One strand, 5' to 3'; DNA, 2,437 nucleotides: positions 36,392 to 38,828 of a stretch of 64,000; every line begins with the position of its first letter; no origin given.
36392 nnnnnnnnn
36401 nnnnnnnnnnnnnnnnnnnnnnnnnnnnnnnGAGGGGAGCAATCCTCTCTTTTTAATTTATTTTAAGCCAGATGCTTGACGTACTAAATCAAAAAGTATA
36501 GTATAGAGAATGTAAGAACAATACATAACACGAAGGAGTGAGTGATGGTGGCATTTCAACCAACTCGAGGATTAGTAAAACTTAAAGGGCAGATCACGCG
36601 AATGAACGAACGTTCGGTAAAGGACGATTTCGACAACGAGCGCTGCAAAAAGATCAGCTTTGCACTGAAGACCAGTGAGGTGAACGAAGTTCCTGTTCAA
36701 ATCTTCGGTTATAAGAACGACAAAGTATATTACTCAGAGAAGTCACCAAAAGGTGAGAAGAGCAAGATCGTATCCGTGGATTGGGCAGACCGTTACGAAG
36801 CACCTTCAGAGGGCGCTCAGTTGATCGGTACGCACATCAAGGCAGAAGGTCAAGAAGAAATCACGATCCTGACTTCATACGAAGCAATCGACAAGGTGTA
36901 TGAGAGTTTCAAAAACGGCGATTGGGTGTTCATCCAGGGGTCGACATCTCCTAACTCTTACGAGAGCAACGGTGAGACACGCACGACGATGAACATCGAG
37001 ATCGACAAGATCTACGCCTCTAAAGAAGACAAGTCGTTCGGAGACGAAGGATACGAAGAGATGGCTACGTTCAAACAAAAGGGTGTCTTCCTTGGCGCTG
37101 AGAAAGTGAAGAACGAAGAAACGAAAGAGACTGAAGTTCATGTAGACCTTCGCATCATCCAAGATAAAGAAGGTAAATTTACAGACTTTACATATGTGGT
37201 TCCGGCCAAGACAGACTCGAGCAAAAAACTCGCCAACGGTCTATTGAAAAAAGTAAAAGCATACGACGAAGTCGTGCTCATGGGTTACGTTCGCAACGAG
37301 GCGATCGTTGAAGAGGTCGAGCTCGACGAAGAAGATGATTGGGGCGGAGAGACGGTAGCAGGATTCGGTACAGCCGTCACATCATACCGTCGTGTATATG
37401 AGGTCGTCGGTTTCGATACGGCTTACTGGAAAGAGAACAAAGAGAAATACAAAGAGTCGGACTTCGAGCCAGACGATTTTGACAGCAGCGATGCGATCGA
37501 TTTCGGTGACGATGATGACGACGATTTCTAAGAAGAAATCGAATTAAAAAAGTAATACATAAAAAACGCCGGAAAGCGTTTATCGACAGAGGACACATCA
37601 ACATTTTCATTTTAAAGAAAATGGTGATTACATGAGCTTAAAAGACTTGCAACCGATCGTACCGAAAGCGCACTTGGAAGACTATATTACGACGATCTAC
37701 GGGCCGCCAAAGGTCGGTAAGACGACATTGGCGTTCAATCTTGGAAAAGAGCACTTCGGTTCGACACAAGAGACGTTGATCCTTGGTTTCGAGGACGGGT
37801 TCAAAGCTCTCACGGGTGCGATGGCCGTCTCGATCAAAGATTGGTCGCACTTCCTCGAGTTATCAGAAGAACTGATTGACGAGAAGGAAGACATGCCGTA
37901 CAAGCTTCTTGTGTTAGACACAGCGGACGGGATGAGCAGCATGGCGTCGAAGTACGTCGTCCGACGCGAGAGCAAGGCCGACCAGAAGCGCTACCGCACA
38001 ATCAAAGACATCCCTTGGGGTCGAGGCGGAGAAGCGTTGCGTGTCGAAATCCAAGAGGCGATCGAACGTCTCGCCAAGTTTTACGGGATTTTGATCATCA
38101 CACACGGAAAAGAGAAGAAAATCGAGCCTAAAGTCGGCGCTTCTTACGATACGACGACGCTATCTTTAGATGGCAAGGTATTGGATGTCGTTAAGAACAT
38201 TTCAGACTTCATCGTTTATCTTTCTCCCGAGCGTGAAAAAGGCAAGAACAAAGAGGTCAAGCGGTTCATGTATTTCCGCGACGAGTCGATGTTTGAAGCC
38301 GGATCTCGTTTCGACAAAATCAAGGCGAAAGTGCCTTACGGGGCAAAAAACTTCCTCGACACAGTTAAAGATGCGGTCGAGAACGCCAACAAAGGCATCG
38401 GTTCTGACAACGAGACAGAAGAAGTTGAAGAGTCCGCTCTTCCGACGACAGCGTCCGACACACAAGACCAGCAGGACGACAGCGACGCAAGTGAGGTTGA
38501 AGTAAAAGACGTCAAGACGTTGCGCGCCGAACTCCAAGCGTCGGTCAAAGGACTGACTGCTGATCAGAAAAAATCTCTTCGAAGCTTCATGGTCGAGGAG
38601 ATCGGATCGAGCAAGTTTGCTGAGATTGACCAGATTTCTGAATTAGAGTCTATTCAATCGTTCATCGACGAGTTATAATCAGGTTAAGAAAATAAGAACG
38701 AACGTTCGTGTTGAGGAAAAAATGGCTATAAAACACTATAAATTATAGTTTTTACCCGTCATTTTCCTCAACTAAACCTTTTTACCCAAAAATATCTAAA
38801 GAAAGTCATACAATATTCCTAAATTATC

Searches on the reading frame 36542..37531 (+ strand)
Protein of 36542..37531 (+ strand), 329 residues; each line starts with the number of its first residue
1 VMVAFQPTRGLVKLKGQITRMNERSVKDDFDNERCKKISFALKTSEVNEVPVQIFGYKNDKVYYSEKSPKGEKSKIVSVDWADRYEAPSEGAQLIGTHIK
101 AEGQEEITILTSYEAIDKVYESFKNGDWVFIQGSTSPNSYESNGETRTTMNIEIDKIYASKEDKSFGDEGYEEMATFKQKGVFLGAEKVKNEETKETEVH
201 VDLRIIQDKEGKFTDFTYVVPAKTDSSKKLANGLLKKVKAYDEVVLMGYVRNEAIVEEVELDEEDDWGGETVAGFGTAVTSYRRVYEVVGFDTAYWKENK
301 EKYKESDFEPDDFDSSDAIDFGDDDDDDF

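Call 27: search_protein_families(library=pfam, proteins=[window:36542-37531:+], max_evalue=0.01)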
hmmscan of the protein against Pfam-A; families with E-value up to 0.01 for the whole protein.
window:36542-37531:+ (329 aa): 1 family
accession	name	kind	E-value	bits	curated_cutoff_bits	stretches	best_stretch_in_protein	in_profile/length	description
PF00436.31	SSB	-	0.0066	16.9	26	0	107-157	50-101/104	Single-strand binding protein family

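Call 28: search_protein_families(library=phrogs, proteins=[window:36542-37531:+], max_evalue=0.01)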
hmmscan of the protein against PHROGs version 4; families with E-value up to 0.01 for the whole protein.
window:36542-37531:+ (329 aa): 3 families
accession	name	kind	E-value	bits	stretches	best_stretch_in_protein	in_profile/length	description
phrog_2367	-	unknown function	1.3e-28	101.3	1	8-311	12-278/326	-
phrog_44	-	DNA, RNA and nucleotide metabolism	0.0068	17.2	0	118-158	147-188/271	single strand DNA binding protein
phrog_8630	-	DNA, RNA and nucleotide metabolism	0.0073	17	0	58-130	84-154/199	nucleotidase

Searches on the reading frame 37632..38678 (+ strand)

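Call 27: search_protein_families(library=pfam, proteins=[window:37632-38678:+], max_evalue=0.01)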
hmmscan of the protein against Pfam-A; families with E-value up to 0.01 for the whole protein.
window:37632-38678:+ (348 aa): 3 families
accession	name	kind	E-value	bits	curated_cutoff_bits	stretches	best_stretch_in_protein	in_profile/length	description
PF13479.12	AAA_24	-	2.4e-32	112.8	27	1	20-227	5-195/195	AAA domain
PF13173.12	AAA_14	-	0.00063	20.2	27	1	18-56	3-40/129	AAA domain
PF13481.12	AAA_25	-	0.0081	16.2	27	0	9-37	25-53/195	AAA domain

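Call 28: search_protein_families(library=phrogs, proteins=[window:37632-38678:+], max_evalue=0.01)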
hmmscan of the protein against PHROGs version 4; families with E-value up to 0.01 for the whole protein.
window:37632-38678:+ (348 aa): 5 families
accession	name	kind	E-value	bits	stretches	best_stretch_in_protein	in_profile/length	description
phrog_19299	-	head and packaging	3.1e-43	149.2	1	30-345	385-699/702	terminase large subunit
phrog_124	-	DNA, RNA and nucleotide metabolism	1.4e-38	134.2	1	7-313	33-330/382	Sak4-like ssDNA annealing protein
phrog_8097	-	DNA, RNA and nucleotide metabolism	4.3e-07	30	1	22-299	265-534/598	exonuclease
phrog_38366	-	unknown function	0.0078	17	0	231-318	9-92/243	-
phrog_168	-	DNA, RNA and nucleotide metabolism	0.009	16.7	0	16-111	41-121/314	clamp loader of DNA polymerase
